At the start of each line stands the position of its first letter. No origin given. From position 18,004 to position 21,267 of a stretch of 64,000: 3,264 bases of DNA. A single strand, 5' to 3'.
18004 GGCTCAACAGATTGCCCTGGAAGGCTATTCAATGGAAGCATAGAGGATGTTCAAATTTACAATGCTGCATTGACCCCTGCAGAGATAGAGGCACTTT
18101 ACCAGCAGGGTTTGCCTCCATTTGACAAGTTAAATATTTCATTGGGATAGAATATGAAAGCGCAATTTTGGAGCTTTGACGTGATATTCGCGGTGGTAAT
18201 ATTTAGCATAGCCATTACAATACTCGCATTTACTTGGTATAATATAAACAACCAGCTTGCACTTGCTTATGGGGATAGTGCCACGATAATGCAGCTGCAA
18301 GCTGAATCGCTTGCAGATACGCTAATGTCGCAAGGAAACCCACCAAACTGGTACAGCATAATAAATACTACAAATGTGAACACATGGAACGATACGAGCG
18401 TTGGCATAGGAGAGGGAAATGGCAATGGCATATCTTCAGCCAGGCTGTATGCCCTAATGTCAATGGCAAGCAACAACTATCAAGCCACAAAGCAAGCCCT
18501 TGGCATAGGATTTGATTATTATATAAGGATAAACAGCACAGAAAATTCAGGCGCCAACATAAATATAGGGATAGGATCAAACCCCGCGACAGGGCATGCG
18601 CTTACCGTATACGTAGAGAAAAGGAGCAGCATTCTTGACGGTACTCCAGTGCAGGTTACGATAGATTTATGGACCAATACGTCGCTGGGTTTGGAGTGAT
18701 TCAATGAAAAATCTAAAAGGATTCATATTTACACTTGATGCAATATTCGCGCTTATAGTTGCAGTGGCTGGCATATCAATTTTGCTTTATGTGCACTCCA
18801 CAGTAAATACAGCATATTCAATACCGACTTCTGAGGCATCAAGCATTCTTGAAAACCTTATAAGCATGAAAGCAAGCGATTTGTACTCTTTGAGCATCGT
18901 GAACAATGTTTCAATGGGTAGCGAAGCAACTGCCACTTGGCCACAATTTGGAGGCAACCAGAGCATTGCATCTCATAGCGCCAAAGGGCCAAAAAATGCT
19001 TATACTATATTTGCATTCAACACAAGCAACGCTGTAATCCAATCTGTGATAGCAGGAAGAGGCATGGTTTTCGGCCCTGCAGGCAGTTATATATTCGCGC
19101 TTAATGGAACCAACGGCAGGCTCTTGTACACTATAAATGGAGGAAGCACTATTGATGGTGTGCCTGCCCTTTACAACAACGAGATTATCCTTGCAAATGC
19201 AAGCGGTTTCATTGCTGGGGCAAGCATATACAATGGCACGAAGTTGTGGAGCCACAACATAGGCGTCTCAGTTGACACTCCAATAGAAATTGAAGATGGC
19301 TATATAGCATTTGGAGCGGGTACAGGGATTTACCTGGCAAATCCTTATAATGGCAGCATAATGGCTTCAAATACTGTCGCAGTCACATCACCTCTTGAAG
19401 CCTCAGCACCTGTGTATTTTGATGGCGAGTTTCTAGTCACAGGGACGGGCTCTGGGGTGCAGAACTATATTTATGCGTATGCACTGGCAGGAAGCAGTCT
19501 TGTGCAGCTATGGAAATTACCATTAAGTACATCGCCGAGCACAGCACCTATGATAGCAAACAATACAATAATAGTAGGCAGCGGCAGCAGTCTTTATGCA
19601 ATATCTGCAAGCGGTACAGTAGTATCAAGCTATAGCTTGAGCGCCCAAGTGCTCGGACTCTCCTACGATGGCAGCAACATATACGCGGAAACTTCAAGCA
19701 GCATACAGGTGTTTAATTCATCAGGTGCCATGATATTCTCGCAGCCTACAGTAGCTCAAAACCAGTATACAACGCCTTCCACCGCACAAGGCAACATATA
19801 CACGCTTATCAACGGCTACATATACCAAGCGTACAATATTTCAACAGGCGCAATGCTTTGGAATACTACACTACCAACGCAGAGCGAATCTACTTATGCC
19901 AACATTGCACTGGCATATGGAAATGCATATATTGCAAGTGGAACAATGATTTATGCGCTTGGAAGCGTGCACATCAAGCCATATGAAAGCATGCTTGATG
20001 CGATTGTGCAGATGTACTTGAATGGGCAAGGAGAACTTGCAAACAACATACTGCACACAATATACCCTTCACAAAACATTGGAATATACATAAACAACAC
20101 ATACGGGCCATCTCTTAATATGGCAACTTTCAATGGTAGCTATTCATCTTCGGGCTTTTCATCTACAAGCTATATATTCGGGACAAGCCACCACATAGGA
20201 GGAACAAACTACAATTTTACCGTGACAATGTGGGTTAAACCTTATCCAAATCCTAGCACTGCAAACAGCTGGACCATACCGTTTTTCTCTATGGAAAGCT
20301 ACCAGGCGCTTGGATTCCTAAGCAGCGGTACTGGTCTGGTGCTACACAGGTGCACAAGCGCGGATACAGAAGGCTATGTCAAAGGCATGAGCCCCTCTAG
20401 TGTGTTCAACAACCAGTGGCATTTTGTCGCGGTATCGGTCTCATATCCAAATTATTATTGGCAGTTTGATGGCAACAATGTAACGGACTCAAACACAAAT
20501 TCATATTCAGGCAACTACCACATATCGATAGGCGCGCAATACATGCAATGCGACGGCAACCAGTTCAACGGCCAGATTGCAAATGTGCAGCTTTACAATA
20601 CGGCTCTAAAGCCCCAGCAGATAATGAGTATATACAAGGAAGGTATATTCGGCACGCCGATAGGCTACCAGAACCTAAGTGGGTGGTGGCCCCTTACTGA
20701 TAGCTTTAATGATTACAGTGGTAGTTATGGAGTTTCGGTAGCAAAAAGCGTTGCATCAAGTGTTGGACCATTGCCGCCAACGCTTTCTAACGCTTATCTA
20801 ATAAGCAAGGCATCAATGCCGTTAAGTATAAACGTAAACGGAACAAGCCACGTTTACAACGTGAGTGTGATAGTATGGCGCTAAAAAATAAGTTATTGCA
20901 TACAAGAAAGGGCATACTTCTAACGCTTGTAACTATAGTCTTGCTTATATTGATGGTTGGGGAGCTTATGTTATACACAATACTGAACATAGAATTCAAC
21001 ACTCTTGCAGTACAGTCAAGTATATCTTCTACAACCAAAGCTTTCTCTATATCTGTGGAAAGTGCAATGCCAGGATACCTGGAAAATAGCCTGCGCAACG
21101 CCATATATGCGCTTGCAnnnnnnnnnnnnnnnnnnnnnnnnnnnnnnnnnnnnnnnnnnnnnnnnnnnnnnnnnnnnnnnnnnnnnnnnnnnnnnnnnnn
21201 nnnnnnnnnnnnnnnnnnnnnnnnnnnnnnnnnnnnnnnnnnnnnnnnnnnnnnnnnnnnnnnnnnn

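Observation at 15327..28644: Type IV pilus (Tad/Epd-like) machinery converging on an operon of giant modular pilin-like lectin proteins: candidate adhesion or host-contact apparatus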

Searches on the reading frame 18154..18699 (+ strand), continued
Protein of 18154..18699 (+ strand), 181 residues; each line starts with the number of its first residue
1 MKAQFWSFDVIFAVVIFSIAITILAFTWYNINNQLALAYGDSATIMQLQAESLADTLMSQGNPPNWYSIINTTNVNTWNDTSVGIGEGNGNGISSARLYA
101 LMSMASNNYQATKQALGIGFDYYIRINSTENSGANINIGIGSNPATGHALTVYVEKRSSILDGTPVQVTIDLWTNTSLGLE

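Call 63: search_protein_families(library=pfam, proteins=[P0256, P0257, P0264, P0270, P0280, P0289, P0300, P0330, P0360, P0383], max_evalue=0.01)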
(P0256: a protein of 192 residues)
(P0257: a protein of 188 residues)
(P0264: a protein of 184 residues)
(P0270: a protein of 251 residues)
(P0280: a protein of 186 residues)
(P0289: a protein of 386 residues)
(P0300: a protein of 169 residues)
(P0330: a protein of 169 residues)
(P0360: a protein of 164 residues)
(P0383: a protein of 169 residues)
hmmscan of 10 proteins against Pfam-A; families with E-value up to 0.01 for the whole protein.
P0256 (192 aa): 1 family
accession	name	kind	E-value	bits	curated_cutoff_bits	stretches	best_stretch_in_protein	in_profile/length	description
PF22282.1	CydS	-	0.01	16.2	25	0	21-37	12-28/31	CydS-like protein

P0257 (188 aa): 0 families

P0264 (184 aa): 1 family
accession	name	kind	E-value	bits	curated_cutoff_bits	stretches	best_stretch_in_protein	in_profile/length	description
PF23958.1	DUF7287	-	0.0026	18.7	27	0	17-177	7-157/157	Family of unknown function (DUF7287)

P0270 (251 aa): 0 families

P0280 (186 aa): 1 family
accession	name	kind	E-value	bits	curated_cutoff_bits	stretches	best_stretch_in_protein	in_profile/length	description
PF00558.24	Vpu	-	0.0077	16.4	24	0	27-68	5-46/81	Vpu protein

P0289 (386 aa): 1 family
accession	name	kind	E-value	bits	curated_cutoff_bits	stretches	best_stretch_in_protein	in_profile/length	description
PF23958.1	DUF7287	-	0.00021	22.3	27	1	8-122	7-119/157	Family of unknown function (DUF7287)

P0300 (169 aa): 0 families

P0330 (169 aa): 1 family
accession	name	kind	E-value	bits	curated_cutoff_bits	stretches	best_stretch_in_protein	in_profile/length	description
PF23958.1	DUF7287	-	7.5e-05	23.8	27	1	7-88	2-77/157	Family of unknown function (DUF7287)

P0360 (164 aa): 0 families

P0383 (169 aa): 0 families

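Call 65: search_protein_families(library=pfam, alignment_id=A1, max_evalue=1)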
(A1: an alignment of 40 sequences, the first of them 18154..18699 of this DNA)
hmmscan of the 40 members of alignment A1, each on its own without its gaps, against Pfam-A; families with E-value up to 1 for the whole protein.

A. member 1, window:18154-18699:+ (181 aa): 0 families

B. families by the number of members that match (of 40 scanned): 22 families
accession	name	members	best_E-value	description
PF04360.17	Serglycin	2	0.0024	Serglycin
PF08672.17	ANAPC2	2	0.043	Anaphase promoting complex (APC) subunit 2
PF03176.21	MMPL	2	0.063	MMPL family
PF24058.1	DUF7359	1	0.0043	Domain of unknown function (DUF7359)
PF16151.10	DUF4859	1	0.01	Domain of unknown function (DUF4859)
PF23958.1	DUF7287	1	0.011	Family of unknown function (DUF7287)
PF13583.11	Reprolysin_4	1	0.014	Metallo-peptidase family M12B Reprolysin-like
PF22852.1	SoxE_N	1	0.028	Sulfocyanin, N-terminal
PF03816.19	LytR_cpsA_psr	1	0.042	LytR_cpsA_psr family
PF23616.1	Ig_GEX2_N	1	0.044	GEX2 N-terminal Ig-like domain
PF22424.2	HK620_9_C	1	0.067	HK620, Tail spike protein, C-terminal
PF13214.11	DUF4022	1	0.082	Protein of unknown function (DUF4022)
PF07017.17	PagP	1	0.084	Antimicrobial peptide resistance and lipid A acylation protein PagP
PF05036.18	SPOR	1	0.089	SPOR domain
PF00288.32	GHMP_kinases_N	1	0.1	GHMP kinases N terminal domain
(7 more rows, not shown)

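Call 72: search_solved_structures(query=A1, max_evalue=1)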
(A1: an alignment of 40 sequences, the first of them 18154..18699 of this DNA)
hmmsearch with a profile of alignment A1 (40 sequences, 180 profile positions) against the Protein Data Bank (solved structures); distinct sequences matched with E-value up to 1: 4.
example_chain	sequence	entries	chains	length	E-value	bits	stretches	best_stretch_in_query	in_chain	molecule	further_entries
9lff_A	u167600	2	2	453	0.042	16.7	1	45-91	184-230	SN-glycerol-3-phophate ABC transporter, periplasmic SN-glycerol-3-phosphate-binding protei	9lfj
2aho_B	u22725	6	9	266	0.55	13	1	30-147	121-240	Translation initiation factor 2 alpha subunit | Translation initiation factor 2 subunit alpha | aIF2-alpha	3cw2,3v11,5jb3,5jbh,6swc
6sw9_9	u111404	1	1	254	0.67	12.8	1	30-147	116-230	Translation initiation factor 2 subunit alpha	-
5o2w_A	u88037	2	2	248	0.76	12.6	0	59-84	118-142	Glycoside hydrolase family 61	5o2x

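Call 82: search_protein_families(library=pfam, alignment_id=A3, max_evalue=0.01)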
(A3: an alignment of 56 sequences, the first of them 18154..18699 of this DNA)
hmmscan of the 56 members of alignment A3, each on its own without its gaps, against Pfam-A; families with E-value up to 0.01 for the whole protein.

A. member 1, window:18154-18699:+ (181 aa): 0 families

B. families by the number of members that match (of 56 scanned): 7 families
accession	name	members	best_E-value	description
PF23958.1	DUF7287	18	2.8e-07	Family of unknown function (DUF7287)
PF06143.16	Baculo_11_kDa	1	0.0023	Baculovirus 11 kDa family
PF13273.12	DUF4064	1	0.0037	Protein of unknown function (DUF4064)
PF13605.11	DUF4141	1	0.0062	Domain of unknown function (DUF4141)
PF00558.24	Vpu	1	0.0077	Vpu protein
PF11651.14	P22_CoatProtein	1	0.0092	P22 coat protein - gene protein 5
PF22282.1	CydS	1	0.01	CydS-like protein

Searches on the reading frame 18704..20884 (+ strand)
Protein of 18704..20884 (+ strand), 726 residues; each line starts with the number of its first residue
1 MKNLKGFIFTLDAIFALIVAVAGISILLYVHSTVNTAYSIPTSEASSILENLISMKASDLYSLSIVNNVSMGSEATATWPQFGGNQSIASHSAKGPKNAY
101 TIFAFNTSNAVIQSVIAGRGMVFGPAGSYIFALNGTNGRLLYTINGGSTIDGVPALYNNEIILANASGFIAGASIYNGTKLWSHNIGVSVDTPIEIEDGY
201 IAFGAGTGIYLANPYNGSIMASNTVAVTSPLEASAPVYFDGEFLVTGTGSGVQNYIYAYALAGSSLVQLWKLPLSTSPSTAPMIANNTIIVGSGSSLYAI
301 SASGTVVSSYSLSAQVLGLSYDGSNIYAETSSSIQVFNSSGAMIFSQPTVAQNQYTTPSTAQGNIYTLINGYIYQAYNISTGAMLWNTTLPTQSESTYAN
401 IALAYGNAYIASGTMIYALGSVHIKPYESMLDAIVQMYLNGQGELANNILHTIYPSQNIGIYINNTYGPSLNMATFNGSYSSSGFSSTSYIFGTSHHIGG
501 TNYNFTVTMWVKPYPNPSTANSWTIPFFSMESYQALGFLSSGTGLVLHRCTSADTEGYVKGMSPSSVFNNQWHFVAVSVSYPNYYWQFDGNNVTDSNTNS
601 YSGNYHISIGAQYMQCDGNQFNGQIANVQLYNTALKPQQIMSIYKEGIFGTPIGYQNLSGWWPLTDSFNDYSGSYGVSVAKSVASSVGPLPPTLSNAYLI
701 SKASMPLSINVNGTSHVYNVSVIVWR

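Call 3: search_protein_families(library=pfam, proteins=[window:18704-20884:+], max_evalue=0.01)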
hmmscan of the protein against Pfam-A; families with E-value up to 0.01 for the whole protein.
window:18704-20884:+ (726 aa): 3 families
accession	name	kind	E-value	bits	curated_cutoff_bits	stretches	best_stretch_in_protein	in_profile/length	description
PF13385.13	Laminin_G_3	-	1.1e-14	55.3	27.6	1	494-640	10-150/151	Concanavalin A-like lectin/glucanases superfamily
PF13360.13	PQQ_2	-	1.4e-10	41.7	27.6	2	125-302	40-224/233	Outer membrane protein assembly factor BamB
PF13570.13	Beta-prop_ACSF4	-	7.3e-10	39.2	133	2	118-365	61-315/329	Beta-alanine-activating enzyme, beta-propeller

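Call 4: search_protein_families(library=ncbifam, proteins=[window:18704-20884:+], max_evalue=0.01)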
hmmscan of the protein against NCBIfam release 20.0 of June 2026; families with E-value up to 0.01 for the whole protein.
window:18704-20884:+ (726 aa): 3 families
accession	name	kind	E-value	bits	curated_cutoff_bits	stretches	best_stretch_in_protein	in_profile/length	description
TIGR03300.1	assembly_YfgL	equivalog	8.6e-07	28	285.2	1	102-187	88-174/377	outer membrane protein assembly factor BamB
NF053615.1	SerThrKinAfsKStmc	equivalog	2e-06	26.8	1300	1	109-314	520-734/809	protein serine/threonine kinase AfsK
NF008351.0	PRK11138.1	equivalog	0.00025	19.6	423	0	109-188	110-190/394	outer membrane protein assembly factor BamB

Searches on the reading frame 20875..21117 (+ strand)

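Call 28: search_protein_families(library=pfam, proteins=[window:20875-21117:+], max_evalue=10)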
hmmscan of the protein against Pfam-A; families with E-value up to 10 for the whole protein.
seq(81 aa): 1 family
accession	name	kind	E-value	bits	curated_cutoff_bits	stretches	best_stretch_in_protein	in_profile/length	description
PF13850.11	ERGIC_N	-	0.084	13.5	27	1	9-54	17-62/91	Endoplasmic Reticulum-Golgi Intermediate Compartment (ERGIC)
